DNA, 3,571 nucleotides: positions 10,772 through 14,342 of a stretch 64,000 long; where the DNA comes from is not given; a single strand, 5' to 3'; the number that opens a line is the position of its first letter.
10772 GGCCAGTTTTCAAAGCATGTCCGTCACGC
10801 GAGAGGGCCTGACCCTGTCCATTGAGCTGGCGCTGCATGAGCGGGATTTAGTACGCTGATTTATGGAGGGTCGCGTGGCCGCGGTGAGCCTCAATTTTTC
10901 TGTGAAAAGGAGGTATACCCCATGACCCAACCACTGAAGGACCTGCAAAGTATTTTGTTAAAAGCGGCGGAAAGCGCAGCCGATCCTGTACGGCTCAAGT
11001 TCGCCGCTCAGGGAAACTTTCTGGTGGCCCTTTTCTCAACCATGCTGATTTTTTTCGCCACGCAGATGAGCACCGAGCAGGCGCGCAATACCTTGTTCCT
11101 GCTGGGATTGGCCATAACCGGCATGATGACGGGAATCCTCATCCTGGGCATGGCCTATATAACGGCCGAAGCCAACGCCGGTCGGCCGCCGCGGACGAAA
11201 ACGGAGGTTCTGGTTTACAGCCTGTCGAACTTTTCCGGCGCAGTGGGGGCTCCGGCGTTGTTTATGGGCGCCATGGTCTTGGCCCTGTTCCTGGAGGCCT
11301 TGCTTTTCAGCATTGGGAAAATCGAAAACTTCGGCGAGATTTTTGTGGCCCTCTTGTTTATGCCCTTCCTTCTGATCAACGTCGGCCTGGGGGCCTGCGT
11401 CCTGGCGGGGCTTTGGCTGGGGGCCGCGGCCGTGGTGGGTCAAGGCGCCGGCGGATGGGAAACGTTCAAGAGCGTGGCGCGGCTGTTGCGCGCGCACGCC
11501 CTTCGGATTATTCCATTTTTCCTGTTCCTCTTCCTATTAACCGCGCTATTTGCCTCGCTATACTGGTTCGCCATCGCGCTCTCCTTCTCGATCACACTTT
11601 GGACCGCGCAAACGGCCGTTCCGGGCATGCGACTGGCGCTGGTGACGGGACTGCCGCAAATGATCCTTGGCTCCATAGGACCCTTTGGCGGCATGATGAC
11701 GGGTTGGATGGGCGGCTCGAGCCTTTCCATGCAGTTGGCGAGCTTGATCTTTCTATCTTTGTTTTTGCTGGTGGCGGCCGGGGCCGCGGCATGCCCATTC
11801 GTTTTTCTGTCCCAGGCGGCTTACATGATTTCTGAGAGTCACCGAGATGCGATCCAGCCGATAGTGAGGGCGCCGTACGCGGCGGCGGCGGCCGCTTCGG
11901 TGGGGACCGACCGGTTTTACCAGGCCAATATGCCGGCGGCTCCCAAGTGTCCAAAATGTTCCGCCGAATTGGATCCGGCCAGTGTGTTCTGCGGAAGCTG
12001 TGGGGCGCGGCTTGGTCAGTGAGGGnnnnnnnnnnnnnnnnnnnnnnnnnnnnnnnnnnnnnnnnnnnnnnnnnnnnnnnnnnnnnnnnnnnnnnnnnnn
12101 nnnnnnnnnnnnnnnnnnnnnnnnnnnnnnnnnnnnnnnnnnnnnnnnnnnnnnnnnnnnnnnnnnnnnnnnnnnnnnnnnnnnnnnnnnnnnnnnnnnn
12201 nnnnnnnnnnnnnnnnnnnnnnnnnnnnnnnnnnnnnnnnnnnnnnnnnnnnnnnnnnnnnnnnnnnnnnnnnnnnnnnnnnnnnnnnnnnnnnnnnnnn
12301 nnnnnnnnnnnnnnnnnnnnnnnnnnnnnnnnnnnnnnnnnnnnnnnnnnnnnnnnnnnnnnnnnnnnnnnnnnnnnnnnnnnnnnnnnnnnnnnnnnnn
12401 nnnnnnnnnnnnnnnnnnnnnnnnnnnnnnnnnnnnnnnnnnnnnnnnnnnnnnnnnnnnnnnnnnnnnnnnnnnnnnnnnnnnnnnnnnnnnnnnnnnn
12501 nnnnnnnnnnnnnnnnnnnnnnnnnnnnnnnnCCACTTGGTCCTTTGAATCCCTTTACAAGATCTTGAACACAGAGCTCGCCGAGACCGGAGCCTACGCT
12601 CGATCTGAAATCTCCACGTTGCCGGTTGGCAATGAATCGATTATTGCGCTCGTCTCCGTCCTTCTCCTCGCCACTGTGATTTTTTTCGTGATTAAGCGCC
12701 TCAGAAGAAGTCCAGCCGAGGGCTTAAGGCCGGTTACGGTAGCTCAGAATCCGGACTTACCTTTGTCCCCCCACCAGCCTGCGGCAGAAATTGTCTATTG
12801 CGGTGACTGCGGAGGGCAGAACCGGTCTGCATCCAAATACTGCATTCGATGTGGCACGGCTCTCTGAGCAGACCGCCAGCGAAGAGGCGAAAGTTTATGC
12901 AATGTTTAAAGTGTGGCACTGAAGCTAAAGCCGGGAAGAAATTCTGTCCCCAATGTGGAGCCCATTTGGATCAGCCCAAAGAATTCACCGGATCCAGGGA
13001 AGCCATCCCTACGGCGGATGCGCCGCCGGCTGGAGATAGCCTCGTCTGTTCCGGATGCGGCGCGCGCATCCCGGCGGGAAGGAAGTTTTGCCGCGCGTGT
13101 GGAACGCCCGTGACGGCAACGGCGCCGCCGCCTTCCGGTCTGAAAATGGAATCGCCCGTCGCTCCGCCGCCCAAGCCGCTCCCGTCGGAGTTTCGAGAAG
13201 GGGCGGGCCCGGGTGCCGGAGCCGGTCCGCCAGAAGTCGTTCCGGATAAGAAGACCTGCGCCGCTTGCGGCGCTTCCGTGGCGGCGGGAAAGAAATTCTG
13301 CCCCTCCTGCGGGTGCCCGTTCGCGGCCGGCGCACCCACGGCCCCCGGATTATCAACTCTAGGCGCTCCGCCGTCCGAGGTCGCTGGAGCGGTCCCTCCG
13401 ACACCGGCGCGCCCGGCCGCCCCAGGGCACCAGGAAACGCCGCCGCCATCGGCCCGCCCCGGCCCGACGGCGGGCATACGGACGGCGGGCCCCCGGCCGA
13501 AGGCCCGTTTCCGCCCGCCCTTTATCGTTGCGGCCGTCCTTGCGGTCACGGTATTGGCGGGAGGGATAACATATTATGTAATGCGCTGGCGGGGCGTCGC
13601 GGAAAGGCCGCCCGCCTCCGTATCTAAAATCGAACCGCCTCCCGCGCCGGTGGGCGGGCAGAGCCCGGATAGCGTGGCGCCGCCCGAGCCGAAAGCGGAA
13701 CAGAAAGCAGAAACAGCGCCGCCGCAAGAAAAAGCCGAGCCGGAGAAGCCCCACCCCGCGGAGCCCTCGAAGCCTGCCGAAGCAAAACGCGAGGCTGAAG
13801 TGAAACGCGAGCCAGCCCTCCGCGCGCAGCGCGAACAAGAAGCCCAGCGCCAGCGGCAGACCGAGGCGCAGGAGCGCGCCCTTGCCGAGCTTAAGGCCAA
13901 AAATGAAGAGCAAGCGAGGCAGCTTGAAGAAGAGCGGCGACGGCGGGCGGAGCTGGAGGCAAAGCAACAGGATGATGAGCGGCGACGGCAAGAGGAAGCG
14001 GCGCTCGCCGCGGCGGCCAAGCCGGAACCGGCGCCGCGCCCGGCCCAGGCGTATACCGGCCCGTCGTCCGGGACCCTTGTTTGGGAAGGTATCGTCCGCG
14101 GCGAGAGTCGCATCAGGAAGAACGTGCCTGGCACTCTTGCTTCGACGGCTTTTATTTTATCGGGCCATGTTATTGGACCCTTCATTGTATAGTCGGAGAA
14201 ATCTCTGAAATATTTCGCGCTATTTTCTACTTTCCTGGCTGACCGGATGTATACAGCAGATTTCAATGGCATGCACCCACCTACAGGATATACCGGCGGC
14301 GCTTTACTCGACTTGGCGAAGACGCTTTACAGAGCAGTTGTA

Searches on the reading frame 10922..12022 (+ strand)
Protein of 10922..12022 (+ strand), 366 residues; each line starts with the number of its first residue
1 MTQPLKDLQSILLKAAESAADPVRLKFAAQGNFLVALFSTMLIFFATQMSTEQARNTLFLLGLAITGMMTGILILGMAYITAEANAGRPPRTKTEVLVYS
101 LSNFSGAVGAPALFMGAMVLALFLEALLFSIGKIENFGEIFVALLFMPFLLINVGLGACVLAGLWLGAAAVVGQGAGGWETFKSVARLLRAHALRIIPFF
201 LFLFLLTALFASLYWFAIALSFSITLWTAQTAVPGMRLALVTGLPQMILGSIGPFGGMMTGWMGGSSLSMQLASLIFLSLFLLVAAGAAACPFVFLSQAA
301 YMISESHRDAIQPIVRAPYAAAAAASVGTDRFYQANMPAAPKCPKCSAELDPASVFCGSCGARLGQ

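Call 67: search_protein_families(library=pfam, proteins=[window:10922-12022:+], max_evalue=0.0001)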
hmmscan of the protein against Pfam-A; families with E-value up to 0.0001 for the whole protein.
window:10922-12022:+ (366 aa): 1 family
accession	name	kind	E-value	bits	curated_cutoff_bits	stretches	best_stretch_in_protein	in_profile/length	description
PF13240.11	Zn_Ribbon_1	-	7.4e-06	26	25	1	342-364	1-23/23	zinc-ribbon domain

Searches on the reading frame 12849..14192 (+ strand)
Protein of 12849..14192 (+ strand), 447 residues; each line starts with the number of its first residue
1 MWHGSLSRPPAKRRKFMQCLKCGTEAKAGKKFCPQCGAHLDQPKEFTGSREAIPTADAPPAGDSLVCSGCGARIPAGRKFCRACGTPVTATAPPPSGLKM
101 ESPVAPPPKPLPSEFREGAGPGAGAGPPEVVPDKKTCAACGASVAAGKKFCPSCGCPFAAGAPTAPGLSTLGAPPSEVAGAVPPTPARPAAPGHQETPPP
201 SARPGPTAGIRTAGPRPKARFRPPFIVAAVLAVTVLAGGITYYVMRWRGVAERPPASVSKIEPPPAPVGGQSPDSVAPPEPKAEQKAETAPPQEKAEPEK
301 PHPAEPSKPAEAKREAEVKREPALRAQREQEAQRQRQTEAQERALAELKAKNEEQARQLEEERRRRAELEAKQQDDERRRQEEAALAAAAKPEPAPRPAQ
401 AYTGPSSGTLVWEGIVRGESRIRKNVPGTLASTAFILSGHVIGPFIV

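Call 12: search_protein_families(library=pfam, proteins=[window:12849-14192:+], max_evalue=0.01)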
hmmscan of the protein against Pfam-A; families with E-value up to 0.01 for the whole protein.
window:12849-14192:+ (447 aa): 6 families
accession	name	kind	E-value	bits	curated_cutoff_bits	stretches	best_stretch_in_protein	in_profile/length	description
PF12773.13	DZR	-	2.8e-19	69.5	27.3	2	67-155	1-45/45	Double zinc ribbon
PF13240.11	Zn_Ribbon_1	-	2.7e-15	56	25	3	67-88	2-23/23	zinc-ribbon domain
PF17032.10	Zn_ribbon_15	-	4.7e-10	40.6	28.9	1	134-155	52-73/73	zinc-ribbon family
PF18912.6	DZR_2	-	6.9e-09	35.9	27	1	60-90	17-48/56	Double zinc ribbon domain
PF13248.11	Zn_ribbon_3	-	3.2e-08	33.2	27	1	134-155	2-23/26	zinc-ribbon domain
PF24463.1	DUF7577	-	3.3e-05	23.8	28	0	64-86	2-24/27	Domain of unknown function (DUF7577)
